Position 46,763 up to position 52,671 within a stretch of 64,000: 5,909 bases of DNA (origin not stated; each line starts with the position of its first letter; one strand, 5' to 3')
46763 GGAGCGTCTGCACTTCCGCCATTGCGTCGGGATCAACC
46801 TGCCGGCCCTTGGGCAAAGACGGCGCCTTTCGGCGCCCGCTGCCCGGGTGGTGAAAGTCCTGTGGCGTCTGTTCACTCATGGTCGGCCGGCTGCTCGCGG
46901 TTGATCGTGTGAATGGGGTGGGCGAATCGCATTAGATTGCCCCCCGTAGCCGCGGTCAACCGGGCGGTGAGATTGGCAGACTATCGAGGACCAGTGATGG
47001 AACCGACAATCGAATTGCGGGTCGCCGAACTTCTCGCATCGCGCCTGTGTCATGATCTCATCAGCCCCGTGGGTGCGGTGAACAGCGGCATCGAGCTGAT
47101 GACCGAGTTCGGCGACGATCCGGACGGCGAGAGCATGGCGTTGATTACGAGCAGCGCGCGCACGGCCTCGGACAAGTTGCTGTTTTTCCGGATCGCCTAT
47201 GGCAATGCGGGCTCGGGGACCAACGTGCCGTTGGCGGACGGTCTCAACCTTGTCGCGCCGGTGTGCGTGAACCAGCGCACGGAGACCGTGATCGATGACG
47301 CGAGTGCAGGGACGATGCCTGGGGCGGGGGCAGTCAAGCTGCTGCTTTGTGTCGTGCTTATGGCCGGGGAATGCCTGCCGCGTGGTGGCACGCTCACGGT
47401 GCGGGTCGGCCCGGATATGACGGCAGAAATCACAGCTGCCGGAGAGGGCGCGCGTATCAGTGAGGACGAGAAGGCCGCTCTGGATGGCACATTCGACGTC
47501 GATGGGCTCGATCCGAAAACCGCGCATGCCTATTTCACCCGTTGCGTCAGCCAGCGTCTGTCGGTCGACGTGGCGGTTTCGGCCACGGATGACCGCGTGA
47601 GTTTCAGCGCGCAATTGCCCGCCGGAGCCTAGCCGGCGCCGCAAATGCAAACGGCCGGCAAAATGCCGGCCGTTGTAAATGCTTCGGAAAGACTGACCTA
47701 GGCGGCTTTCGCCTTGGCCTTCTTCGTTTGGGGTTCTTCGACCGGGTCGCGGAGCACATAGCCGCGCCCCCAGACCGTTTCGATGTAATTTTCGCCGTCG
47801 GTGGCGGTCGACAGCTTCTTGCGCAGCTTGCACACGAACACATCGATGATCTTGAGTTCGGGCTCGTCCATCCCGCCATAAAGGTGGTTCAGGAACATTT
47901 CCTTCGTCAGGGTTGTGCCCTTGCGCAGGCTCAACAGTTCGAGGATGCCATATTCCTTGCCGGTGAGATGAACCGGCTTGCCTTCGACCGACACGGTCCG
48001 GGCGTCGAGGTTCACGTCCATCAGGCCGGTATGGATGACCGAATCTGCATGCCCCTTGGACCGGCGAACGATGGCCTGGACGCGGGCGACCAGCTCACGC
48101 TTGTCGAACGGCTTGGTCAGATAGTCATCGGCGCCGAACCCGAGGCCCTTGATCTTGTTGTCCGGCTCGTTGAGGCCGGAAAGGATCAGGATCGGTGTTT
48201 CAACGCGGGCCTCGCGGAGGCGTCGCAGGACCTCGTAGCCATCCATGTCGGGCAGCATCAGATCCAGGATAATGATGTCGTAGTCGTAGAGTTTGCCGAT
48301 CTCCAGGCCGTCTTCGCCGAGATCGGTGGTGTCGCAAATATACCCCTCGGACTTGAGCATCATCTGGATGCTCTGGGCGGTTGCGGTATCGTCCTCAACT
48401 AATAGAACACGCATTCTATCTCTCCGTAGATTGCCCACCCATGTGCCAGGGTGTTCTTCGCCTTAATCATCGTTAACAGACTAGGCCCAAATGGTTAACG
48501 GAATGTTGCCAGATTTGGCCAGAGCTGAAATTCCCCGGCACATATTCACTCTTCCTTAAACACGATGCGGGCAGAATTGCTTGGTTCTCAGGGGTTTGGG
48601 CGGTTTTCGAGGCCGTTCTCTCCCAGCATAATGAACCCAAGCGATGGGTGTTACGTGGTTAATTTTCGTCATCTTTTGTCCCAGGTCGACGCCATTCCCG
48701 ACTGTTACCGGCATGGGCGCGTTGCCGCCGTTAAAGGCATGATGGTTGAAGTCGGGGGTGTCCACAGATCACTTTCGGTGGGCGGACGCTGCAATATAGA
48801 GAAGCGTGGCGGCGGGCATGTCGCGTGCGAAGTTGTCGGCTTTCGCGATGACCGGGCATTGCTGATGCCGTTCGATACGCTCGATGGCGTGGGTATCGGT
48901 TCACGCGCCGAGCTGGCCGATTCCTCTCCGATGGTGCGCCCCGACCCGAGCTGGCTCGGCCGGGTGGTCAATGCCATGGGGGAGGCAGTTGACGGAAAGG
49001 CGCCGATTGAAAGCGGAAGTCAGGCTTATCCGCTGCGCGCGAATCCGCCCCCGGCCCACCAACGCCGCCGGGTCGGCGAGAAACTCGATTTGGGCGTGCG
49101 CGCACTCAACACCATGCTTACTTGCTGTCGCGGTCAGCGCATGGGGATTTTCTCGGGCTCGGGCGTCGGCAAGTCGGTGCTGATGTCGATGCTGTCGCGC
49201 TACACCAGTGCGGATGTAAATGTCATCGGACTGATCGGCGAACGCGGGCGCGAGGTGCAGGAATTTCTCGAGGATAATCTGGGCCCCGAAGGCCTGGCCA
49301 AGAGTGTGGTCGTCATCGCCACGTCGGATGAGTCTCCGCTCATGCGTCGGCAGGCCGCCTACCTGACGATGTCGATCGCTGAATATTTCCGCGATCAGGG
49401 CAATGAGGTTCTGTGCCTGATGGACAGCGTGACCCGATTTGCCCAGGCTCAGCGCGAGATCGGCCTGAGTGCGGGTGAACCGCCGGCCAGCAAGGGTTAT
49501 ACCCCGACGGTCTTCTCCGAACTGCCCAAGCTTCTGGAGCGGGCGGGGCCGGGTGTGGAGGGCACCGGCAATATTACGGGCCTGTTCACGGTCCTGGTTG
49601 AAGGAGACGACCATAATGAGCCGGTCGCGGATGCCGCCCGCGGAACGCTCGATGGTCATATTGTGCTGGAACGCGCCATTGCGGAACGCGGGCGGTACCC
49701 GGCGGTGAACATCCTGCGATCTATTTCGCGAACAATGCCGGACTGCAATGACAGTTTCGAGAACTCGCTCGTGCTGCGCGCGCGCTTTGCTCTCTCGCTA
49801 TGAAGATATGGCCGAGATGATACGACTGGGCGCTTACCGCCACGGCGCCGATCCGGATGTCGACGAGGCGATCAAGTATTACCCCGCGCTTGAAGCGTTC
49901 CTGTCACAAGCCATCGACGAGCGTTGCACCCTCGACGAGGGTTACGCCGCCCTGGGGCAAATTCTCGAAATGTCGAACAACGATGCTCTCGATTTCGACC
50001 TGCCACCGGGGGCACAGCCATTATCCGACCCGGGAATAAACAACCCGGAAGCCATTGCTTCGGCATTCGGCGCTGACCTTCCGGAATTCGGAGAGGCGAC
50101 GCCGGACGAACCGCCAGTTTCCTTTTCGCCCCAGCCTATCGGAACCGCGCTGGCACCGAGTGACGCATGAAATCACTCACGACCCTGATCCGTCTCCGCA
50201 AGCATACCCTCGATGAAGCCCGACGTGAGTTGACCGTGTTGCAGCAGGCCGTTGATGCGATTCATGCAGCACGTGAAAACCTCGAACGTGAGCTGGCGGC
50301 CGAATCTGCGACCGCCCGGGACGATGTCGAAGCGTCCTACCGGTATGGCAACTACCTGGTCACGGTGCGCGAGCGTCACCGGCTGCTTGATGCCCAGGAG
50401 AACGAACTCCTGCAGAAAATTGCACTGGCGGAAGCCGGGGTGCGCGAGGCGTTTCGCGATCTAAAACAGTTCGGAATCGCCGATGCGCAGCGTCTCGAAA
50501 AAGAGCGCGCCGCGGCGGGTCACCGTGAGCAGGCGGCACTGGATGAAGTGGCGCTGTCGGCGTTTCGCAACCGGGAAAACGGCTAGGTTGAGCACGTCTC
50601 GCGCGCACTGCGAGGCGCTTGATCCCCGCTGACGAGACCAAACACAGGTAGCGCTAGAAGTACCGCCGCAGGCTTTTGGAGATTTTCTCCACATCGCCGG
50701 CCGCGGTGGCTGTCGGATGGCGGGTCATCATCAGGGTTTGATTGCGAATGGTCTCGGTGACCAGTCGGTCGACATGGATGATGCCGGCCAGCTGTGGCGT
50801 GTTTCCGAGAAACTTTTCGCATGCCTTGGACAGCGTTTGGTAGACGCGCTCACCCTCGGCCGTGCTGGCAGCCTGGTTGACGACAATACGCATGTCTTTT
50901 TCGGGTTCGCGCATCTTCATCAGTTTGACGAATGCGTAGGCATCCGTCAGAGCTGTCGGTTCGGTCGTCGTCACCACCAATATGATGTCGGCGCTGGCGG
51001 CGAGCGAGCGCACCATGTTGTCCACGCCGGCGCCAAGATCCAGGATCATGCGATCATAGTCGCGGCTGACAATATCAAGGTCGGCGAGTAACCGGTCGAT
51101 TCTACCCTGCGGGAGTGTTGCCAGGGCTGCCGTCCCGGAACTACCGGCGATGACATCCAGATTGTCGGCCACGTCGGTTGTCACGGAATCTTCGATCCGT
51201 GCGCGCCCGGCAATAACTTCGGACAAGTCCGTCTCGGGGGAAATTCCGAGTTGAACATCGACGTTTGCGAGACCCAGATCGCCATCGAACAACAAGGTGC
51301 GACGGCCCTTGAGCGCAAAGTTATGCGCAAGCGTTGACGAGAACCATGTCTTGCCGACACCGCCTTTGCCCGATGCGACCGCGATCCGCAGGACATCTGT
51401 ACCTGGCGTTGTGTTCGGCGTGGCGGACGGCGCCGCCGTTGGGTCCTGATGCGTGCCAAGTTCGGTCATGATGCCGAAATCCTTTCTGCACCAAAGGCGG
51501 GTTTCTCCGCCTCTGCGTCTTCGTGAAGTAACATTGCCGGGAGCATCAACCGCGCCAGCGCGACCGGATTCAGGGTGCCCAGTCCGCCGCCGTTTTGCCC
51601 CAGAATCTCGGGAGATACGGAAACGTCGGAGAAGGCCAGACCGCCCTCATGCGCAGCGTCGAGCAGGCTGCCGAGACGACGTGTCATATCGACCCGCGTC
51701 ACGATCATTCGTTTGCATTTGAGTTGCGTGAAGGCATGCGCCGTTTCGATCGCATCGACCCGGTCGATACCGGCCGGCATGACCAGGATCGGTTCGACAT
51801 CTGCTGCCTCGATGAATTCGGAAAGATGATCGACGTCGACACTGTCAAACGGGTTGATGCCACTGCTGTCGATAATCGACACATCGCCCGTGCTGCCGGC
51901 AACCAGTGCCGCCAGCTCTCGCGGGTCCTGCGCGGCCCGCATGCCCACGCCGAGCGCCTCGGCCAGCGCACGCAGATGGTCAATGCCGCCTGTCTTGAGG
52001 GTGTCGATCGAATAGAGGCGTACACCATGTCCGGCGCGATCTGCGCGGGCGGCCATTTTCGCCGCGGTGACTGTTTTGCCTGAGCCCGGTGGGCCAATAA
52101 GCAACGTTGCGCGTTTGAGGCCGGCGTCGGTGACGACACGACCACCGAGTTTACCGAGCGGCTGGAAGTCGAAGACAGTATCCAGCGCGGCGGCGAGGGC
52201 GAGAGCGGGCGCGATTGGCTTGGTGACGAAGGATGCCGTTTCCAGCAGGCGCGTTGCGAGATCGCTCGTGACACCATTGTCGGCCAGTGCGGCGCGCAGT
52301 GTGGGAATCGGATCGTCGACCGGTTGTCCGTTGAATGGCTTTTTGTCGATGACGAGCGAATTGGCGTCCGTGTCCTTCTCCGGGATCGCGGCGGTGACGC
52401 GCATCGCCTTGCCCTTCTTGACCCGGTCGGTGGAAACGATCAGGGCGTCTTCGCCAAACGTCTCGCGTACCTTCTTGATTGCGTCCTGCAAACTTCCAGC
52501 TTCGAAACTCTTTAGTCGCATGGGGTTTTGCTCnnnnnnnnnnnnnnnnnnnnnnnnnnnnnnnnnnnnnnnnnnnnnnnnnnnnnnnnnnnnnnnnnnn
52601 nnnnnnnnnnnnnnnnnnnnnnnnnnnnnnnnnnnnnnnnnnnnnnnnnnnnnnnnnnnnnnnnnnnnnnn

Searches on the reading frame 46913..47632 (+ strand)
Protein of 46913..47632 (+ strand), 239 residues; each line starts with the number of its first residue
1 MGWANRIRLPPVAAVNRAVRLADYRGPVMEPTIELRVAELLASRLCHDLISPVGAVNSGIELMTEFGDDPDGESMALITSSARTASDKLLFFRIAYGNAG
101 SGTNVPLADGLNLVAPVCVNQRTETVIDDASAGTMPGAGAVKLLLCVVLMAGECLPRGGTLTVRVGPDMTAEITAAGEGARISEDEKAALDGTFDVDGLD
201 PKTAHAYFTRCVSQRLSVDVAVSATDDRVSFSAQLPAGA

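Call 43: search_protein_families(library=pfam, proteins=[window:46913-47632:+], max_evalue=0.00001)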
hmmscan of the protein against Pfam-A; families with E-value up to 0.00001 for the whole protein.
window:46913-47632:+ (239 aa): 1 family
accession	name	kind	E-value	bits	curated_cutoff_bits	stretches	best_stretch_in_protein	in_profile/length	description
PF10090.15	HPTransfase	-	1.2e-18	67.4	22.9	1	137-227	29-122/123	Histidine phosphotransferase C-terminal domain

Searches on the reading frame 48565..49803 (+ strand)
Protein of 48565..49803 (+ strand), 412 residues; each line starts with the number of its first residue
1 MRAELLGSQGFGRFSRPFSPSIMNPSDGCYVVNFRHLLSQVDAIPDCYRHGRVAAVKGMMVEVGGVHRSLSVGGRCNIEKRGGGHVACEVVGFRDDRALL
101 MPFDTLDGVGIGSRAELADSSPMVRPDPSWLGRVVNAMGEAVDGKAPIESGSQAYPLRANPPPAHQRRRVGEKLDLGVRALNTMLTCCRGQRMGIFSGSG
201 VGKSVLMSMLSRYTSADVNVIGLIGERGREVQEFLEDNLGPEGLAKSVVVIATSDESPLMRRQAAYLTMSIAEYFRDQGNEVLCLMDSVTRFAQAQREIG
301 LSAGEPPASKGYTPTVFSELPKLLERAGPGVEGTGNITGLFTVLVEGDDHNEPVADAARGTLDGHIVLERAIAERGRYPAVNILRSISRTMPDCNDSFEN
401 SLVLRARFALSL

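Call 44: search_protein_families(library=pfam, proteins=[window:48565-49803:+], max_evalue=0.00001)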
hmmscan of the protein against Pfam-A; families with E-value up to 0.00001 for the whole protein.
window:48565-49803:+ (412 aa): 1 family
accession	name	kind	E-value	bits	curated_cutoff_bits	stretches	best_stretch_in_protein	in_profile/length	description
PF00006.31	ATP-synt_ab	-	1.3e-85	286.8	29.5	1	177-388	1-213/213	ATP synthase alpha/beta family, nucleotide-binding domain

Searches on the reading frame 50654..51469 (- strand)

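Call 44: search_protein_families(library=pfam, proteins=[window:50654-51469:-], max_evalue=0.00001)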
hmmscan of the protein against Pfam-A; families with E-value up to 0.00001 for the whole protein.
window:50654-51469:- (271 aa): 4 families
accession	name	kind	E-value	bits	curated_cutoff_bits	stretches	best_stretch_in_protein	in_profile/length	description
PF13614.12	AAA_31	-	2.2e-15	57.5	27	1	29-185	4-165/177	AAA domain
PF01656.29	CbiA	-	9.4e-13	48.7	25.4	1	29-238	1-116/125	CobQ/CobB/MinD/ParA nucleotide binding domain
PF10609.15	ParA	-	1.9e-10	41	27.1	1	29-265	6-243/246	NUBPL iron-transfer P-loop NTPase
PF06564.18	CBP_BcsQ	-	6e-06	26.4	21.3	0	31-263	6-229/234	Cellulose biosynthesis protein BcsQ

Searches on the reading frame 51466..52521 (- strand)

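Call 44: search_protein_families(library=pfam, proteins=[window:51466-52521:-], max_evalue=0.00001)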
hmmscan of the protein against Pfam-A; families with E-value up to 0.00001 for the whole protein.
window:51466-52521:- (351 aa): 1 family
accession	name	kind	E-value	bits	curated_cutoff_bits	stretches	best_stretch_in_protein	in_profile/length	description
PF00448.28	SRP54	-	3e-19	69.9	22.7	1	138-295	3-168/196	SRP54-type protein, GTPase domain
